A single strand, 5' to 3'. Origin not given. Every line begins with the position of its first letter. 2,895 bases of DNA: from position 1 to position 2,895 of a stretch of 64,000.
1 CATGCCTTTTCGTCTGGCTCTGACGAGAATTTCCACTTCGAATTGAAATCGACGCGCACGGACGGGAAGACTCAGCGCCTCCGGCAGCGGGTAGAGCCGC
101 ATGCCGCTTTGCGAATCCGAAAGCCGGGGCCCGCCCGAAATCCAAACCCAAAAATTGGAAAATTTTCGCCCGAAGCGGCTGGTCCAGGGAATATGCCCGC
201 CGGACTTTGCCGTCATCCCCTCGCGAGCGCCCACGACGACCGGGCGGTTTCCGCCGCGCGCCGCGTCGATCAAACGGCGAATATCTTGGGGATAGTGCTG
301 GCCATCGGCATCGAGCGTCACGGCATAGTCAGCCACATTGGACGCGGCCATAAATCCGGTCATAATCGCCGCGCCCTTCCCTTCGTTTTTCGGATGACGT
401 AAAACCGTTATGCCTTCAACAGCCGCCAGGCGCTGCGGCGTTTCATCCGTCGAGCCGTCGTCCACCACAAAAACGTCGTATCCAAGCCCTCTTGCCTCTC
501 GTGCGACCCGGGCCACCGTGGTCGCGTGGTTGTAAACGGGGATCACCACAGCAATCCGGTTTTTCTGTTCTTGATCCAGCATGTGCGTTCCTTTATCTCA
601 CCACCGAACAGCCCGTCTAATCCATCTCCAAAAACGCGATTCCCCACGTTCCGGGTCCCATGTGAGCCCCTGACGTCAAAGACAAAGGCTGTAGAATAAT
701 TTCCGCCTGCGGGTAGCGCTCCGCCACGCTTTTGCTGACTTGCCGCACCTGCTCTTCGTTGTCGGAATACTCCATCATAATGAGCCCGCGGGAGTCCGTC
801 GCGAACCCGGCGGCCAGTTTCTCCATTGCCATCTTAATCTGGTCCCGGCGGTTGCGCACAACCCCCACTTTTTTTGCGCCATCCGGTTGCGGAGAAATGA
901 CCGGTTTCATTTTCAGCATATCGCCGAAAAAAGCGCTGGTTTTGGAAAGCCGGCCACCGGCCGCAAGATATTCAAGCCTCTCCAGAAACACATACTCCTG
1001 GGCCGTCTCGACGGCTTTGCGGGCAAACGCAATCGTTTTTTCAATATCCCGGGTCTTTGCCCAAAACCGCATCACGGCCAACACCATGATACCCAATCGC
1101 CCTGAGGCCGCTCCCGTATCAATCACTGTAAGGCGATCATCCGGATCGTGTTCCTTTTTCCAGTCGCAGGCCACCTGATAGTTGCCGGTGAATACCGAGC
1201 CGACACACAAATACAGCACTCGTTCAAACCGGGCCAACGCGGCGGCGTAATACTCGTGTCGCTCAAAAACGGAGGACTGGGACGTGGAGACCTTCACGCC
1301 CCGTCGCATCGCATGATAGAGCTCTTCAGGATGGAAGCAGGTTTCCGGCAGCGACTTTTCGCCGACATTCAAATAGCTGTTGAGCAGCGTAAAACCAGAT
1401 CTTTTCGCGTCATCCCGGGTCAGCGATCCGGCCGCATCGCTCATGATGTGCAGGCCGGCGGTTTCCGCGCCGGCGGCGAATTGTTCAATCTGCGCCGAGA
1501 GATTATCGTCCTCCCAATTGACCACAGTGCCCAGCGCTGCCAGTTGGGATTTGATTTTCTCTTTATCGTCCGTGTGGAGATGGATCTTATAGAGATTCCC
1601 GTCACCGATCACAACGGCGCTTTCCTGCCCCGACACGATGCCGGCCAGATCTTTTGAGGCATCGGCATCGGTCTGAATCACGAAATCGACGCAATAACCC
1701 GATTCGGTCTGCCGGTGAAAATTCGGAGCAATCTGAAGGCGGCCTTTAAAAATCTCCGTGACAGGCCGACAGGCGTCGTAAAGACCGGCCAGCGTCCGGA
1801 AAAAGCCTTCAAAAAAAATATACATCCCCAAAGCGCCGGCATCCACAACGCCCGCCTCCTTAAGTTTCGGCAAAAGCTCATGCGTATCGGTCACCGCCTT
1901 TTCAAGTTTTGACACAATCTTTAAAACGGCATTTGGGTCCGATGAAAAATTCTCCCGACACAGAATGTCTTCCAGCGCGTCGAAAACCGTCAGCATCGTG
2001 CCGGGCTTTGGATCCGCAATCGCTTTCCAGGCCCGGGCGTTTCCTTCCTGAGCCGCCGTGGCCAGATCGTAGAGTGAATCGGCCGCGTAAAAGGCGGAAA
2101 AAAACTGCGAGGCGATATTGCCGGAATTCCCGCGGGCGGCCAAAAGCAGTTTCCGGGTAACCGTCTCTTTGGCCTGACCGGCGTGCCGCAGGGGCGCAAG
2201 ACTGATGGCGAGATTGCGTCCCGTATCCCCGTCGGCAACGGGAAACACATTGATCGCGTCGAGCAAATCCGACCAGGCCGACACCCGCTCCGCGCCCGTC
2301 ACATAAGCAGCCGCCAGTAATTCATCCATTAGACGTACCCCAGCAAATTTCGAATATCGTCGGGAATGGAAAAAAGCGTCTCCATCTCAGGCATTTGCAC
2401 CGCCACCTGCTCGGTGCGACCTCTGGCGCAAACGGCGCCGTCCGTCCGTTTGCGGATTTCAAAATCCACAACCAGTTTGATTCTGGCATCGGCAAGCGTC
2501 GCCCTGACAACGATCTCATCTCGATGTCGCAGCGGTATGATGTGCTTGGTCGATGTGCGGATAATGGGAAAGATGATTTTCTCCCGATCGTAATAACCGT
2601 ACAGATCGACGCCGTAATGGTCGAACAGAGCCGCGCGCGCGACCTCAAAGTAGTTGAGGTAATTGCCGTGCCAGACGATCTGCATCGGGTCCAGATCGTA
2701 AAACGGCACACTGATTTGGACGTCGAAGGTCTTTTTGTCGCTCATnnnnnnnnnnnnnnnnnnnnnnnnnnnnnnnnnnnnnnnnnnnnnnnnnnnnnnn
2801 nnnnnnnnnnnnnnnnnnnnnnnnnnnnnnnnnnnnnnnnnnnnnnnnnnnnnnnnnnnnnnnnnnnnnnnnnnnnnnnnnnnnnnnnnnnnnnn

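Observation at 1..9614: Tightly coupled operon of at least 8 genes combining KS/CLF, aryl/acyl ligase, MIO ammonia-lyase, B12-rSAM, thioesterase, Dak2-DegV and GT2: an aryl-polyene/flexirubin-like but atypical lipid pathway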

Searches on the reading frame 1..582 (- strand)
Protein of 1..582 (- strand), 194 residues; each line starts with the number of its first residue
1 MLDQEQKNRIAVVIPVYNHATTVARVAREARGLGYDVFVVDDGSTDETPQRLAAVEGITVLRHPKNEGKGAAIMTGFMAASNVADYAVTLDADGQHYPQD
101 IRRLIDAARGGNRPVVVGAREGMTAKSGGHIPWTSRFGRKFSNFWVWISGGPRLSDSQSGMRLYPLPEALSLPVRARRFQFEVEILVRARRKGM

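Call 6: search_protein_families(library=pfam, proteins=[window:1-582:-], max_evalue=0.01)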
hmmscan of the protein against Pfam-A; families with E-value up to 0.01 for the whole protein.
seq(194 aa): 4 families
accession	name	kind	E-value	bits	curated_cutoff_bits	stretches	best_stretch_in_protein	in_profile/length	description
PF00535.33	Glycos_transf_2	-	4e-25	89.1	23.3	1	12-123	2-118/168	Glycosyl transferase family 2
PF13704.12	Glyco_tranf_2_4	-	1.8e-06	28.8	27.5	1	19-93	3-81/98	Glycosyl transferase family 2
PF12804.13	NTP_transf_3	-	3.5e-05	24.5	27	1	18-122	22-125/160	MobA-like NTP transferase domain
PF00857.26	Isochorismatase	-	0.0077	16.8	27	0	23-50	127-154/175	Isochorismatase domain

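Call 7: search_protein_families(library=ncbifam, proteins=[window:1-582:-], max_evalue=0.01)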
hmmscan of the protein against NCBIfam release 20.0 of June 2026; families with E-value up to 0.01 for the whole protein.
seq(194 aa): 15 families
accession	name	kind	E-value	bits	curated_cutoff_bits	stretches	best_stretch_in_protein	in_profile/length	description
NF058614.1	PPMAGASynPpgS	equivalog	1.8e-26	93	370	1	11-169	3-162/226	polyprenyl-phospho-N-acetylgalactosaminyl synthase PpgS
TIGR04182.1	glyco_TIGR04182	equivalog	1.2e-19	70.8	325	1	10-192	2-179/293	S-layer glycoprotein N-glycosyltransferase AglJ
NF007986.1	PRK10714.1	equivalog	3.3e-13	49.4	529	1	6-118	4-123/316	undecaprenyl-phosphate 4-deoxy-4-formamido-L-arabinose transferase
TIGR03965.1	mycofact_glyco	equivalog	4.6e-11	42.3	280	1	5-82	71-155/467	mycofactocin biosynthesis glycosyltransferase MftF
TIGR03937.1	PgaC_IcaA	equivalog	5.4e-10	38.8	422.3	1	3-94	40-136/407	poly-beta-1,6-N-acetyl-D-glucosamine synthase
NF041875.1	EPS_EpsD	equivalog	4.1e-09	36.3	370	1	11-119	2-115/325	exopolysaccharide biosynthesis glycosyltransferase EpsD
NF047588.1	GlcsyltransPgfSStrep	equivalog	1.3e-08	34.4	500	1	10-122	3-123/308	glycosyltransferase PgfS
NF041391.1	DPhHxTase_Halo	equivalog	5.6e-08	32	375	1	36-164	25-145/213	dolichyl-phosphate hexose transferase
TIGR04283.1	glyco_like_mftF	equivalog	7.5e-08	32.2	182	1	10-107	1-95/221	TIGR04283 family arsenosugar biosynthesis glycosyltransferase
NF010496.0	PRK13915.1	equivalog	1.1e-07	31.3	262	1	4-95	27-128/307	glucosyl-3-phosphoglycerate synthase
NF007482.0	PRK10073.1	equivalog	3.9e-07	29.4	423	1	5-112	3-114/334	glycosyltransferase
NF047683.1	TeichurnBiosyTuaG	equivalog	3.8e-06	26.7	400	1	5-105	3-108/252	teichuronic acid biosynthesis protein TuaG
TIGR03469.1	HpnB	hypoth_equivalog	8.7e-05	21.7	379.25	1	8-113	44-165/386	hopene-associated glycosyltransferase HpnB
NF045692.1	OglycostaseCruG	equivalog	0.00086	18.3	600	1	5-110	38-154/386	2'-O-glycosyltransferase CruG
NF041865.1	EpsU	equivalog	0.0021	17.1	700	1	6-99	37-138/394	exopolysaccharide biosynthesis GT2 family glycosyltransferase EpsU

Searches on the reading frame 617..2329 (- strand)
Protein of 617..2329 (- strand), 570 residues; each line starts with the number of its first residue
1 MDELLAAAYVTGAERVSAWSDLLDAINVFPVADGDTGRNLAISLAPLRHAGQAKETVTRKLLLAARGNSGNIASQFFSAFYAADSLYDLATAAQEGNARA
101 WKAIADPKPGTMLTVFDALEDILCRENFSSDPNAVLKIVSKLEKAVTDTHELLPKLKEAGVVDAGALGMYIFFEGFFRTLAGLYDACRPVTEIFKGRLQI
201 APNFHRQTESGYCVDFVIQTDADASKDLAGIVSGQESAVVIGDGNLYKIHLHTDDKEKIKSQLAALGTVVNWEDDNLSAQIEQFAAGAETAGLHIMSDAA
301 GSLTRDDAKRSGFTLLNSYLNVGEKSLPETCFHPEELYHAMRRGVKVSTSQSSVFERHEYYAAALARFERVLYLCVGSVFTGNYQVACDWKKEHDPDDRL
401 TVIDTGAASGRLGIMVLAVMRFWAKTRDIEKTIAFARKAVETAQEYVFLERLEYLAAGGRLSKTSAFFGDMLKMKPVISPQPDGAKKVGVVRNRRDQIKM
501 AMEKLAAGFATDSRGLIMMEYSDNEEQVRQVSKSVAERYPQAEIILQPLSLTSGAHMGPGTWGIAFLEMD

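Call 6: search_protein_families(library=pfam, proteins=[window:617-2329:-], max_evalue=0.01)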
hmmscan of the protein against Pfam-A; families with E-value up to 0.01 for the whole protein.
window:617-2329:- (570 aa): 3 families
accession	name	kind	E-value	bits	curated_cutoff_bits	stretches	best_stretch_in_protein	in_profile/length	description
PF02645.21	DegV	-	1.5e-46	159.4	27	1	294-567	3-278/280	Uncharacterised protein, DegV family COG1307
PF02734.22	Dak2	-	1.7e-20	74.1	27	1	30-176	1-172/174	DAK2 domain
PF21645.3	FakA-like_M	-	1.1e-09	38.4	24.9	1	210-283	2-79/80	Fatty acid kinase subunit A-like, middle domain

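Call 7: search_protein_families(library=ncbifam, proteins=[window:617-2329:-], max_evalue=0.01)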
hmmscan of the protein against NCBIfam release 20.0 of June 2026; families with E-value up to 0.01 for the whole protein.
window:617-2329:- (570 aa): 4 families
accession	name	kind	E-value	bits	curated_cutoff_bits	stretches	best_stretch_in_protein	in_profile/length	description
TIGR03599.1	YloV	subfamily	4.9e-51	173.9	396.1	1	7-287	3-302/530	DAK2 domain fusion protein YloV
TIGR00762.1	DegV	domain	8.9e-49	166.1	99.7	1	294-566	2-275/276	DegV family EDD domain-containing protein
NF038248.1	FakA_VfrB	equivalog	3.8e-32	111.4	975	1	4-278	7-308/549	fatty acid kinase catalytic subunit FakA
NF038249.1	fatty_FakB1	equivalog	1.5e-16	60.4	350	1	318-567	30-280/286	fatty acid kinase binding subunit FakB1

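Call 8: find_encoding_contigs(protein=window:617-2329:-, flank=10000, max_places=6)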
Protein window:617-2329:- (570 aa): 3 contigs read that carry it; 2 places shown.
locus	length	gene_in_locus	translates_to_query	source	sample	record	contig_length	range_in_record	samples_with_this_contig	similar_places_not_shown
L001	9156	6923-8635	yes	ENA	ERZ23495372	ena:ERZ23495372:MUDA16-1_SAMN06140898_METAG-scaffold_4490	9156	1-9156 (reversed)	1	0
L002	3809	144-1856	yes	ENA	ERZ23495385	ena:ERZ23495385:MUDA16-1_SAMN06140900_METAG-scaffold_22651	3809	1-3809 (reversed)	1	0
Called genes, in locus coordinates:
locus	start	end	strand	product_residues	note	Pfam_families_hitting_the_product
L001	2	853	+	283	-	?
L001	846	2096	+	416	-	PF00109:ketoacyl-synt, PF00108:Thiolase_N (faint), PF02801:Ketoacyl-synt_C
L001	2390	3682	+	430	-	PF00501:AMP-binding, PF13193:AMP-binding_C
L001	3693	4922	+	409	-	PF02310:B12-binding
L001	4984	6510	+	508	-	PF00221:Lyase_aromatic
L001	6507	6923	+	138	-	PF13279:4HBT_2, PF03061:4HBT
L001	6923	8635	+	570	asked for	PF02734:Dak2, PF21645:FakA-like_M, PF02645:DegV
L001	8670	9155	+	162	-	?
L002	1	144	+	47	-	?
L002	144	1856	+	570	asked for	PF02734:Dak2, PF21645:FakA-like_M, PF02645:DegV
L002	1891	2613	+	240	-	PF00535:Glycos_transf_2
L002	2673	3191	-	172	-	-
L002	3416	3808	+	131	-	?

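Call 18: search_protein_families(library=pfam, proteins=[L002:2673-3191:-], max_evalue=0.001)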
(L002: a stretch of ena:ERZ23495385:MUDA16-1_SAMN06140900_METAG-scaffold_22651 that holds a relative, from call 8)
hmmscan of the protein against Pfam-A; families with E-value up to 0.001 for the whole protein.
L002:2673-3191:- (172 aa): 1 family
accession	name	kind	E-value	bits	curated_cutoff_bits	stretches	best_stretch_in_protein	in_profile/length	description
PF01243.27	PNPOx_N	-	0.00095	20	28.1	1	17-72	7-62/120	Pyridoxamine 5'-phosphate oxidase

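Call 58: search_solved_structures(query=window:617-2329:-, max_evalue=0.00001)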
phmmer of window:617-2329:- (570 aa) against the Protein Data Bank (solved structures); distinct sequences matched with E-value up to 0.00001: 24.
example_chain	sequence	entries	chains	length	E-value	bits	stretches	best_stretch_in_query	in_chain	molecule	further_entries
7w7h_A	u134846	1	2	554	2.4e-26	95.4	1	13-301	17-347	Predicted kinase related to dihydroxyacetone kinase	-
8vip_A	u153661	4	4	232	1.4e-24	89.6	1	4-182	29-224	FATTY ACID KINASE A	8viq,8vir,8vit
7rm7_A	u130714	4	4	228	1.6e-24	89.4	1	4-182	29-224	Fatty Acid Kinase A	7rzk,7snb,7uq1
1pzx_A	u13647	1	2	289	4.4e-24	88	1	330-567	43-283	Hypothetical protein APC36103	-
2dt8_A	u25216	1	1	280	1.9e-19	72.7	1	295-564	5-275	DegV family protein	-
3pl5_A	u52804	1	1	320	4.9e-18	68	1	337-564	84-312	Putative uncharacterized protein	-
7ed6_A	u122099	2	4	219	1.1e-14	57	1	12-176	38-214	Probable kinase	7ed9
1vpv_A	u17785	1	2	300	3.5e-14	55.3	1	334-565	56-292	UPF0230 protein TM1468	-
1mgp_A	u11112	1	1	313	4e-14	55.1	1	334-565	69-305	Hypothetical protein TM841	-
6dke_A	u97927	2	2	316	9.1e-12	47.3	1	287-567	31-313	Fatty Acid Kinase (Fak) B1 protein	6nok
3fys_A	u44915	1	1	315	5.8e-10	41.4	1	410-566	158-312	Protein degV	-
4x9x_A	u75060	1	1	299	1.3e-09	40.2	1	295-567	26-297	DegV domain-containing protein MW1315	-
6cng_A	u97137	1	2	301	3.7e-08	35.4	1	362-550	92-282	Fatty Acid Kinase (Fak) B3 protein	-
3egl_A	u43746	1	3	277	1.1e-07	33.8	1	338-564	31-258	DegV family protein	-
3lup_A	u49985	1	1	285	1.1e-06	30.5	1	349-560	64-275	DegV family protein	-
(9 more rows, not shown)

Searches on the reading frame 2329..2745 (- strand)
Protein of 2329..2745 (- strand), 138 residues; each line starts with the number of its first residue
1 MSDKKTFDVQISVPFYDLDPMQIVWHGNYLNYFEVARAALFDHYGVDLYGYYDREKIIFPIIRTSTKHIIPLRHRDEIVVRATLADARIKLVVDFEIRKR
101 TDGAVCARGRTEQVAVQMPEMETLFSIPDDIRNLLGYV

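Call 6: search_protein_families(library=pfam, proteins=[window:2329-2745:-], max_evalue=0.01)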
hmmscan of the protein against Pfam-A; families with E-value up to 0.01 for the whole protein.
window:2329-2745:- (138 aa): 2 families
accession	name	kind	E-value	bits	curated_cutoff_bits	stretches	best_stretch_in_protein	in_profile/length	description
PF13279.12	4HBT_2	-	3.4e-12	47.3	25.5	1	13-133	1-120/122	Thioesterase-like superfamily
PF03061.28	4HBT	-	1.7e-07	31.8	20.6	1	22-104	2-77/79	Thioesterase superfamily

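Call 7: search_protein_families(library=ncbifam, proteins=[window:2329-2745:-], max_evalue=0.01)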
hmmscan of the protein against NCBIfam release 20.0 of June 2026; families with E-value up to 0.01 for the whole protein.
window:2329-2745:- (138 aa): 4 families
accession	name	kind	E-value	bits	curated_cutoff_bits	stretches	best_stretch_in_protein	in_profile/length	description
TIGR02799.1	thio_ybgC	equivalog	1.6e-11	44.6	141.35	1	7-132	1-124/126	tol-pal system-associated acyl-CoA thioesterase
TIGR00051.1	TIGR00051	subfamily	2.1e-11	44.2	68.7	1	13-105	4-96/117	YbgC/FadM family acyl-CoA thioesterase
NF047424.1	MenI_Staph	exception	4e-10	39.8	225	1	10-120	7-116/148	1,4-dihydroxy-2-naphthoyl-CoA hydrolase MenI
NF008065.0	PRK10800.1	equivalog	4.3e-05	23.6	185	1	4-90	3-88/134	tol-pal system-associated acyl-CoA thioesterase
